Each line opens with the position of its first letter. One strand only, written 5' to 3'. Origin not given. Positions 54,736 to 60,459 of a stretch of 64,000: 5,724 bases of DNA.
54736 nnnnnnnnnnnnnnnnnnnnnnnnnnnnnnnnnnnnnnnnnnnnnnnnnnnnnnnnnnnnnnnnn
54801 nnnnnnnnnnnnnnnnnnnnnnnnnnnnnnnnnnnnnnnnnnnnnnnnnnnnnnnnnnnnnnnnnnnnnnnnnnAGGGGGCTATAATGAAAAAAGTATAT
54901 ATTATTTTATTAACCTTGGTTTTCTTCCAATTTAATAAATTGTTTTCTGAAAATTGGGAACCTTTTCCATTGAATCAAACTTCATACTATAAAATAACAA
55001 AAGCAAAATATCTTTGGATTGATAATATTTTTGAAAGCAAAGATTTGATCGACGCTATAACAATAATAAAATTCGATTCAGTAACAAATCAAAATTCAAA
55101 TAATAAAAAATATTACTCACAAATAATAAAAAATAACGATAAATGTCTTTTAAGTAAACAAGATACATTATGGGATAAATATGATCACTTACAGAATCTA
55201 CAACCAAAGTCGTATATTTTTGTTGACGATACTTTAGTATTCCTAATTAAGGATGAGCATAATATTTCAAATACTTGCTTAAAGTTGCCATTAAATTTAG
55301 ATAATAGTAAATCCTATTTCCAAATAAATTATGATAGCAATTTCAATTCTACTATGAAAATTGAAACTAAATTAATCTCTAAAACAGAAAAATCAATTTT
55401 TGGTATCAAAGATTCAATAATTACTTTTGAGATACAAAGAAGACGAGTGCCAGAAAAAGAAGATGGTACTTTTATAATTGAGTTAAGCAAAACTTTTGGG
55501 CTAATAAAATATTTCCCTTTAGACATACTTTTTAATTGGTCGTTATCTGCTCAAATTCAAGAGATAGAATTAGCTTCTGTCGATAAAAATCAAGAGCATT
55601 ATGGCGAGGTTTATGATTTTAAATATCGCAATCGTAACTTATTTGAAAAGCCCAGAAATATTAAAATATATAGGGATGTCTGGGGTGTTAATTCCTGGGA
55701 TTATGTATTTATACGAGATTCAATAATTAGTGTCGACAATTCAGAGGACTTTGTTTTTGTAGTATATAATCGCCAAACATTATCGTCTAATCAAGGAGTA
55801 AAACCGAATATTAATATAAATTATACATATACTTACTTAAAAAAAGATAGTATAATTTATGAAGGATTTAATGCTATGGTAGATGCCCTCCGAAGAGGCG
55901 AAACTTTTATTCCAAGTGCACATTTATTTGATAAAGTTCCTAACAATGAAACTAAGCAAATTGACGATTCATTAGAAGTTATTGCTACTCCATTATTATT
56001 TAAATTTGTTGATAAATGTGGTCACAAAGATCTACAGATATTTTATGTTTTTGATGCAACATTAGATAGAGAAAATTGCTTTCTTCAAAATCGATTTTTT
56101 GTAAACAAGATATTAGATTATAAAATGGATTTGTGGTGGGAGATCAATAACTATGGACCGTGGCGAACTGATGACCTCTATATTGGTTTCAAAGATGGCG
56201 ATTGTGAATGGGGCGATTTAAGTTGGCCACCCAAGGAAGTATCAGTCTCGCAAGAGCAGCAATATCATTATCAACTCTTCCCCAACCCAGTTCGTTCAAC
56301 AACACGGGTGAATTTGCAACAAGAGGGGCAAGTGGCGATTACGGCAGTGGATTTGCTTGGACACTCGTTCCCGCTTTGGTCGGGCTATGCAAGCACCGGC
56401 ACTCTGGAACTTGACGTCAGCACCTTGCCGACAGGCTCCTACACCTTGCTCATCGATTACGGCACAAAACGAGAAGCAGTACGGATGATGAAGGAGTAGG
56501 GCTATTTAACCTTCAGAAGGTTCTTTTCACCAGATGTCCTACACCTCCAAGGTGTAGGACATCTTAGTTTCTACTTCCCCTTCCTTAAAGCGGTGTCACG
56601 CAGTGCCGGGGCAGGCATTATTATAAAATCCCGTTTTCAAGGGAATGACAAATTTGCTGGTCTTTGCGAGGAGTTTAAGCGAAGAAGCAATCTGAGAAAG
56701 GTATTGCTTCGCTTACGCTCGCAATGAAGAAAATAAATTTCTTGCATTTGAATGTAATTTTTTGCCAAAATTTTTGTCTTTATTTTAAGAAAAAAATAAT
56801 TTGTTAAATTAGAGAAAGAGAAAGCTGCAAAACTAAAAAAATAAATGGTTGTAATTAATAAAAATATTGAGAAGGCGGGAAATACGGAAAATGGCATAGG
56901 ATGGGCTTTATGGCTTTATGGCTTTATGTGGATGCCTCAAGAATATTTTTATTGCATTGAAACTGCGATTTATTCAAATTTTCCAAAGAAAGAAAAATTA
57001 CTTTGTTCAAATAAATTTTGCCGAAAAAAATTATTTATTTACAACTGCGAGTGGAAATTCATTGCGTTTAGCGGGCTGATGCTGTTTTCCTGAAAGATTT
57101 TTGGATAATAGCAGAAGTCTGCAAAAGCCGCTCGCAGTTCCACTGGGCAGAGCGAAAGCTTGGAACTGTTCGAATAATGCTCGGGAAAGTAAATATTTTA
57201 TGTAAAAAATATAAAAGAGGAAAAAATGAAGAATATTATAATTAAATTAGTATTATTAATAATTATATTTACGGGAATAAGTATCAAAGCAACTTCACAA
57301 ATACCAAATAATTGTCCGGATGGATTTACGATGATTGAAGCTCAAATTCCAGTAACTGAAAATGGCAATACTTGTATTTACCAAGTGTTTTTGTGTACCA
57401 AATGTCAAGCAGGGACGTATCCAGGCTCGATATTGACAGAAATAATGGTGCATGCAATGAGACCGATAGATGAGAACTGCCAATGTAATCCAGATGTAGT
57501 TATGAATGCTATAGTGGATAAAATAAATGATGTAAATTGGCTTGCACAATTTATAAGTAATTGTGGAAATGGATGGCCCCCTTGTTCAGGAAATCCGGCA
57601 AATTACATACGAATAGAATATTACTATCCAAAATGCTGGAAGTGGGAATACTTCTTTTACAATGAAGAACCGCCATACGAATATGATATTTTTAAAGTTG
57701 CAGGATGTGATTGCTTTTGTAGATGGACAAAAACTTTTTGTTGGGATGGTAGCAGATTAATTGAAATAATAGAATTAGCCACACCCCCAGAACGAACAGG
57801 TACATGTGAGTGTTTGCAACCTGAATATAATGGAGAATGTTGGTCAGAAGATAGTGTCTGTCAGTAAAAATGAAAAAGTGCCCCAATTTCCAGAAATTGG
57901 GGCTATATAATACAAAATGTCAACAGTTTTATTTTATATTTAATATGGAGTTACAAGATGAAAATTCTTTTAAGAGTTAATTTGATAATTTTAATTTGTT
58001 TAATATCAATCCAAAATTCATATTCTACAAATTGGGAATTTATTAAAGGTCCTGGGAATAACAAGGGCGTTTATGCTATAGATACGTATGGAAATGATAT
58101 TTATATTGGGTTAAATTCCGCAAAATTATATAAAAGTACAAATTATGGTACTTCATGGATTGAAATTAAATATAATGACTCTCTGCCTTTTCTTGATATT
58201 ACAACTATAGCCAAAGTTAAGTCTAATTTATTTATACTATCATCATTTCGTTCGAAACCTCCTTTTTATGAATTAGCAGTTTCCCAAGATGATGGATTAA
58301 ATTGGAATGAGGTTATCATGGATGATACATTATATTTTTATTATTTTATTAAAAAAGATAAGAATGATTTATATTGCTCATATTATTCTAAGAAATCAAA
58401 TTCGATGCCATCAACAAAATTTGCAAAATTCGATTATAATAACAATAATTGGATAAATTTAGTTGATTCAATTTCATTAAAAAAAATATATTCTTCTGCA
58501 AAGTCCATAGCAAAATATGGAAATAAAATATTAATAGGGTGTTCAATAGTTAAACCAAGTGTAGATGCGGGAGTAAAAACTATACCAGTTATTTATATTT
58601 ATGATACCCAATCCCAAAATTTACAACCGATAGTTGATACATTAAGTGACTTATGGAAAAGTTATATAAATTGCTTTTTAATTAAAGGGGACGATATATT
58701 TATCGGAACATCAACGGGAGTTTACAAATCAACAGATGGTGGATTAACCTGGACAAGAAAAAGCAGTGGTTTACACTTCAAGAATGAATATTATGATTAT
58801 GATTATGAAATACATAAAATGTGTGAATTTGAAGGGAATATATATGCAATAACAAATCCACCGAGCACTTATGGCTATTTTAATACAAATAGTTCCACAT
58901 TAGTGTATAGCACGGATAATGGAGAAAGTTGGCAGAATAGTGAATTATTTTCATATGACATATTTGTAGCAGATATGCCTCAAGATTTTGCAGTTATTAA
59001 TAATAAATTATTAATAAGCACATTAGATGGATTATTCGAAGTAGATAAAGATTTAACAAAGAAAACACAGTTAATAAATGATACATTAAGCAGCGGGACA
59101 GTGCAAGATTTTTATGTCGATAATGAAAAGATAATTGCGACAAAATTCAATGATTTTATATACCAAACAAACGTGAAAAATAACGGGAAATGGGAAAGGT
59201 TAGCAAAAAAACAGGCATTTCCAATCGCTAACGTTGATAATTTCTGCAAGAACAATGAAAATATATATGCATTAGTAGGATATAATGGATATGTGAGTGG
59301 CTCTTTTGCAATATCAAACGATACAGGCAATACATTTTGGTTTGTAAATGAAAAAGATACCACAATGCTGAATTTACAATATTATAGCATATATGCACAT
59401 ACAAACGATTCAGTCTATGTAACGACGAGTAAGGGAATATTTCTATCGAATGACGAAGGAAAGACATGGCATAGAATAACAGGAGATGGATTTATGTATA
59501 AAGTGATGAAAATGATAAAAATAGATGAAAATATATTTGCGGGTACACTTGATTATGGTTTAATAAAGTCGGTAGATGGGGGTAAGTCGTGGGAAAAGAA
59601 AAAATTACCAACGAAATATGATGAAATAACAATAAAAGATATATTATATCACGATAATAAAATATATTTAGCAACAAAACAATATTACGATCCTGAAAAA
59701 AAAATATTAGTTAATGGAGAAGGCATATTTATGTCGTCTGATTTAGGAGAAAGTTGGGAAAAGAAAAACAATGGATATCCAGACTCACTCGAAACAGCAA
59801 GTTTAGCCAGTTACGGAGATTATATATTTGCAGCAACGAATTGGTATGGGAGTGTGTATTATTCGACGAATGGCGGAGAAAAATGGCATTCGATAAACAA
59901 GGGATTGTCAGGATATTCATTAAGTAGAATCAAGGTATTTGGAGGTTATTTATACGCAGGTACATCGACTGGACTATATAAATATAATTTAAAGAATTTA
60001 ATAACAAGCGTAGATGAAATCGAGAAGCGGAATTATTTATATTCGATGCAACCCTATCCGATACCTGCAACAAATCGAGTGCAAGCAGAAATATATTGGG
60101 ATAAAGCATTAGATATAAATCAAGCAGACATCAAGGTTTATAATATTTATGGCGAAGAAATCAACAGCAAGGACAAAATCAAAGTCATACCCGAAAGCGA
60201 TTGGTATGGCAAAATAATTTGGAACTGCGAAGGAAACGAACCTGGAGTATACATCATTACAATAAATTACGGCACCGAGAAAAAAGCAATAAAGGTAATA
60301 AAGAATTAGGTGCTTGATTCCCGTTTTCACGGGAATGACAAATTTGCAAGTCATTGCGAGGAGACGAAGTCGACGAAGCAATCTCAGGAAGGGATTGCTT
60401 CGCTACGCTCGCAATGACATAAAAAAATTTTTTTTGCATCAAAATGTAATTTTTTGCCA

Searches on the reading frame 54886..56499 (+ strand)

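Call 12: search_protein_families(library=pfam, proteins=[window:54886-56499:+], max_evalue=0.01)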
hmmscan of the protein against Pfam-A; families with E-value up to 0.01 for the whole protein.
window:54886-56499:+ (537 aa): 1 family
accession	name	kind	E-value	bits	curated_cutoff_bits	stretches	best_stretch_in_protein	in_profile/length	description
PF18962.6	Por_Secre_tail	-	3.2e-05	24.6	27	1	464-529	1-68/75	Secretion system C-terminal sorting domain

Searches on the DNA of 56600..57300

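Call 31: search_rna_families(source=window, start=56600, end=57300, threshold=evalue, max_evalue=10, show_alignments=2)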
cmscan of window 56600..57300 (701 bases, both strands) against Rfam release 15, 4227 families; matches with E-value up to 10: 7.
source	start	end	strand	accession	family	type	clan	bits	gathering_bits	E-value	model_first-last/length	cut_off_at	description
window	56968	57011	-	RF03315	mir-723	Gene; miRNA;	-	16.3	63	4.4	7-53/60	no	mir-723 microRNA precursor family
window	57063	57131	+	RF03172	mir-6012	Gene; miRNA;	-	16.3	59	5.6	1-85/85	no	mir-6012 microRNA precursor family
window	56664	56724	+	RF00808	mir-86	Gene; miRNA;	-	16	64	1.3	1-77/77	no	mir-86 microRNA precursor family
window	56888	56975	+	RF01883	TUG1_2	Gene; lncRNA;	-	15.7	90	8.1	1-89/89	no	Taurine upregulated gene 1 conserved region 2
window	56601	56748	+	RF02110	DLEU2_6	Gene; lncRNA;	-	13.3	60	9.3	1-135/135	no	Deleted in lymphocytic leukemia 2 conserved region 6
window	56677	56809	+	RF02060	STnc410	Gene; sRNA;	-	12.2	50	6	1-158/158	no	Enterobacterial sRNA STnc410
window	57235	57300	-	RF02350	psRNA6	Gene; sRNA;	-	9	60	6.4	265-333/333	5'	Nitrosomonas sRNA psRNA6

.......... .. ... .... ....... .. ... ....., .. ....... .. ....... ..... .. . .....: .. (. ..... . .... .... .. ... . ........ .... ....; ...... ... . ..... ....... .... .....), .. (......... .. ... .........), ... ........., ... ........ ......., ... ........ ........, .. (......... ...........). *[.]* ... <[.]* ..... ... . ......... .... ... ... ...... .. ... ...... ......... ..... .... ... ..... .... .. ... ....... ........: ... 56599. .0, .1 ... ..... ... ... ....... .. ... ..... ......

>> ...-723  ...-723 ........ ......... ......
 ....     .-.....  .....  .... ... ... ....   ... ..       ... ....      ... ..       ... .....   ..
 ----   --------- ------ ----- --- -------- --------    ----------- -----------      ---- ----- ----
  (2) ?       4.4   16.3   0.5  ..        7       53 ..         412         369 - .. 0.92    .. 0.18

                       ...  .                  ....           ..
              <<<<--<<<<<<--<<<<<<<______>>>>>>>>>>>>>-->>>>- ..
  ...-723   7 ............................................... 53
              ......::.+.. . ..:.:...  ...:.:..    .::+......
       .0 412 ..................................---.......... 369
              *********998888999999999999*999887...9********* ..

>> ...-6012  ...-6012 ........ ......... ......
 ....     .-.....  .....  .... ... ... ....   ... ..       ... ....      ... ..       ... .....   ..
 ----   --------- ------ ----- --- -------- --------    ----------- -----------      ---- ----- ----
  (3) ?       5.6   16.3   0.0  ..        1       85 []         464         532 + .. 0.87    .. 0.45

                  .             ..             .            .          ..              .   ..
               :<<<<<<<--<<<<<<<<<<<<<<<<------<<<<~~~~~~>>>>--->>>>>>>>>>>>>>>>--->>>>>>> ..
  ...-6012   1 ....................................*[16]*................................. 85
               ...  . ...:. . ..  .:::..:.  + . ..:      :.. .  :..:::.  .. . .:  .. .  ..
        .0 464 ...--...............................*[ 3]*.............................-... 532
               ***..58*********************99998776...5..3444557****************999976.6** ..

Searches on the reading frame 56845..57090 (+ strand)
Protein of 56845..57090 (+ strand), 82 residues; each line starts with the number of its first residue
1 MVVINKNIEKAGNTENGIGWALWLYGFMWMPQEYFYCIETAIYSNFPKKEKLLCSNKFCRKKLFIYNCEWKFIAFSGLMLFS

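Call 19: find_homologous_proteins(query=window:56845-57090:+, max_evalue=0.01)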
Query seq(82 aa) (82 aa): 11 proteins with E <= 0.01 among 11 candidates.
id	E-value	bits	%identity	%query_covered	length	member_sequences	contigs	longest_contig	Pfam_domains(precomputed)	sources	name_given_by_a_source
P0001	9.0e-51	187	100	100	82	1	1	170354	-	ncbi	-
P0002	1.7e-37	145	82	95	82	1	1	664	-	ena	-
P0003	2.0e-37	145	76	94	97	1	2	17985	-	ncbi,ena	-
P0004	3.6e-34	134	78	100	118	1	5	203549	-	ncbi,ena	-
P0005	7.2e-34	133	81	85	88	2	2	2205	-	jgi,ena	-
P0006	4.7e-33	131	77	85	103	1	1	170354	-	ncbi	-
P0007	3.1e-30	122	58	100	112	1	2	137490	-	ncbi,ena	-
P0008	8.3e-30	120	74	95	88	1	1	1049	-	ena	-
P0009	1.7e-28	116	87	76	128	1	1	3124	-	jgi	-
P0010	2.8e-22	96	84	60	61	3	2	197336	-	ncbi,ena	-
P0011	4.5e-6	44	86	34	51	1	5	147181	-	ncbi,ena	-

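Call 21: find_encoding_contigs(protein=P0001, flank=1500, max_places=3)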
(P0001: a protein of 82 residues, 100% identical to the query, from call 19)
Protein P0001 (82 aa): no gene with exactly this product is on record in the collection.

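Call 22: find_encoding_contigs(protein=P0004, flank=3000, max_places=6)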
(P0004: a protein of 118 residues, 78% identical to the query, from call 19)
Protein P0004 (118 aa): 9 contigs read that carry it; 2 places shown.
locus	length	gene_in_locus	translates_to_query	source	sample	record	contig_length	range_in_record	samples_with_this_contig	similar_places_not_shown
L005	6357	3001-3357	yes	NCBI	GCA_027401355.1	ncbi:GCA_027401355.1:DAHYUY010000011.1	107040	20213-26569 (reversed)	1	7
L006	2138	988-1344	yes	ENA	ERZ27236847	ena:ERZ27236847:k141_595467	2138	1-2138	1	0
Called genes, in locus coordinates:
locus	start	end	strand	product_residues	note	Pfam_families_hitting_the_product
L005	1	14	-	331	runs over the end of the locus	PF13401:AAA_22 (faint), PF02881:SRP54_N, PF13604:AAA_30 (weak), PF00448:SRP54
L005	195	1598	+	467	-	PF07690:MFS_1, PF00854:PTR2, PF07690:MFS_1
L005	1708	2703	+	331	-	PF01180:DHO_dh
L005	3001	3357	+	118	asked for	-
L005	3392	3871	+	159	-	-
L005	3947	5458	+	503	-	-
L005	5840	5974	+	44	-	-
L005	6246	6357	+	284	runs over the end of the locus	-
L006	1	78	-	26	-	?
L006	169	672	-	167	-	-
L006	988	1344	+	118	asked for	-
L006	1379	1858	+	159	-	-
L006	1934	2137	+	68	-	?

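Call 23: find_encoding_contigs(protein=P0007, flank=3000, max_places=6)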
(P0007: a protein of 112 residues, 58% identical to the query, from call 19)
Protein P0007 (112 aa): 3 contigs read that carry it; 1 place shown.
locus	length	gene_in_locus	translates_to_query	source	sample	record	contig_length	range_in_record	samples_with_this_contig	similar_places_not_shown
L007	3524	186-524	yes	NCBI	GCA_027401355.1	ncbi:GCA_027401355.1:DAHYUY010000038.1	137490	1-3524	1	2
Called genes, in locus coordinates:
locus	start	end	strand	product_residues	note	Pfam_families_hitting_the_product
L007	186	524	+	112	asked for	-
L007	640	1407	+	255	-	-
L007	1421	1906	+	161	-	-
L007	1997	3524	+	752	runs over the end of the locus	PF24316:Tli3 (faint), PF13810:DUF4185 (faint), PF14870:PSII_BNR, PF07494:Reg_prop (faint), PF02012:BNR (faint), PF13088:BNR_2 (faint), PF15902:Sortilin-Vps10, PF18962:Por_Secre_tail (weak)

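Call 24: find_encoding_contigs(protein=P0011, flank=3000, max_places=6)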
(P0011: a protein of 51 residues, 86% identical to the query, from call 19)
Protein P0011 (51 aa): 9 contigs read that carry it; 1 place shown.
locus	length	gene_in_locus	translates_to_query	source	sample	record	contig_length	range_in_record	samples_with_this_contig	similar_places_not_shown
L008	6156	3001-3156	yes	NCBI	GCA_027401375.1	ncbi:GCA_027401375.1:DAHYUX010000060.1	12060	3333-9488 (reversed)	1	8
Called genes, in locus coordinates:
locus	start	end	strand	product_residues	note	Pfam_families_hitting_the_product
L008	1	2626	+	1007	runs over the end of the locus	PF13424:TPR_12 (faint), PF07719:TPR_2 (faint), PF12770:CHAT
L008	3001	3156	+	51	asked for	-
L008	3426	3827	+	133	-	-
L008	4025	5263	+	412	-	-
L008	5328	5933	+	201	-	-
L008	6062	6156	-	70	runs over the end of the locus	PF12728:HTH_17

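Call 74: find_encoding_contigs(protein=P0008, flank=1500, max_places=4)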
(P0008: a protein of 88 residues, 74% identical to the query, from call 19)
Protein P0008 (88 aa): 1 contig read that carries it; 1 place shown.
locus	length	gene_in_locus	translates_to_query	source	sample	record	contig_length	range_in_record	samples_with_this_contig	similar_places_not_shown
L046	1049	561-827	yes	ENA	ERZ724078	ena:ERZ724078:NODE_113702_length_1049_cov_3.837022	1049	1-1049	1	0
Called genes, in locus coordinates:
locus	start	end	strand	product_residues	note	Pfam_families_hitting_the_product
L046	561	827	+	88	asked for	-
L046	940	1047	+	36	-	?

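Call 75: find_encoding_contigs(protein=P0003, flank=1500, max_places=4)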
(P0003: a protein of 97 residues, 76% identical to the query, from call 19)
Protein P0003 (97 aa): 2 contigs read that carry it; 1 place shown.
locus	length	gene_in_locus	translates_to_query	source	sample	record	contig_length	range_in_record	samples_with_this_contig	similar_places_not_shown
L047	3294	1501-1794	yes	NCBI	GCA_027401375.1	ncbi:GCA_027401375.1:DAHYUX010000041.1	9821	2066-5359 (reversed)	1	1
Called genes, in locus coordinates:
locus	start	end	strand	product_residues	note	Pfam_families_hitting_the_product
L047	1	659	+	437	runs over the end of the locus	PF25852:DUF6242_C (faint), PF02012:BNR (faint), PF13088:BNR_2 (faint), PF15902:Sortilin-Vps10, PF18962:Por_Secre_tail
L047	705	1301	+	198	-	PF10342:Kre9_KNH (weak), PF28587:DUF8441 (faint), PF18962:Por_Secre_tail (weak)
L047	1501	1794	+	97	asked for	-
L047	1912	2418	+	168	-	-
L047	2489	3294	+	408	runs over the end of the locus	-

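Call 76: find_encoding_contigs(protein=P0010, flank=1500, max_places=4)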
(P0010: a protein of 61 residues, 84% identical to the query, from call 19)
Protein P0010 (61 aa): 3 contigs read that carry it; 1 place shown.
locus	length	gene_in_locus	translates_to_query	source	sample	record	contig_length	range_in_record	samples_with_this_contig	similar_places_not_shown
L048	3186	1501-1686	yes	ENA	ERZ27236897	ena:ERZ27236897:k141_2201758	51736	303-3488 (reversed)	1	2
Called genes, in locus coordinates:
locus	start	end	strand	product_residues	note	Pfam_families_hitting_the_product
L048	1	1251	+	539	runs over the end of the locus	PF18962:Por_Secre_tail (weak)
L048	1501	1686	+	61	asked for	-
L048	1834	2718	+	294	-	-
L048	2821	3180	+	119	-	-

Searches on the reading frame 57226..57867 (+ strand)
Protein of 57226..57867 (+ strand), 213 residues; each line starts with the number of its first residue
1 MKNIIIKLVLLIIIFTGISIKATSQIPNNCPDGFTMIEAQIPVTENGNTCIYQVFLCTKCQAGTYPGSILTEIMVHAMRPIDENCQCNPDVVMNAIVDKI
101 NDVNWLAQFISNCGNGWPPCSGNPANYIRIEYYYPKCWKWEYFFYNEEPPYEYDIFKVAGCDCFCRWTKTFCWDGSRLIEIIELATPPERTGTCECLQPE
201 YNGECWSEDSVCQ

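Call 12: search_protein_families(library=pfam, proteins=[window:57226-57867:+], max_evalue=0.01)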
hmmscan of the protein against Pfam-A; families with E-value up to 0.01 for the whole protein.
window:57226-57867:+ (213 aa): 0 families

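Call 14: find_encoding_contigs(protein=window:57226-57867:+, flank=3000, max_places=10)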
Protein window:57226-57867:+ (213 aa): no gene with exactly this product is on record in the collection.

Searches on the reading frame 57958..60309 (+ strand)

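Call 12: search_protein_families(library=pfam, proteins=[window:57958-60309:+], max_evalue=0.01)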
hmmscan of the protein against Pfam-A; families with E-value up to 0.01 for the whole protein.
window:57958-60309:+ (783 aa): 6 families
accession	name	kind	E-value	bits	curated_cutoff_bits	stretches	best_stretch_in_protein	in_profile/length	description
PF15902.12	Sortilin-Vps10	-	8.9e-20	71.3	33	3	536-655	4-121/446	Sortilin, neurotensin receptor 3,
PF02012.26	BNR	-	5.5e-14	50.3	27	0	317-326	2-11/12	BNR/Asp-box repeat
PF14870.12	PSII_BNR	-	2.8e-10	40.4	27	1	534-651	39-145/303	Photosynthesis system II assembly factor YCF48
PF13088.12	BNR_2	-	3.9e-06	26.8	31.4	0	535-645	84-200/277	BNR repeat-like domain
PF18962.6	Por_Secre_tail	-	0.001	19.8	27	1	700-780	2-73/75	Secretion system C-terminal sorting domain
PF03174.19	CHB_HEX_C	-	0.002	18.5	23.6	0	315-329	37-51/76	Chitobiase/beta-hexosaminidase C-terminal domain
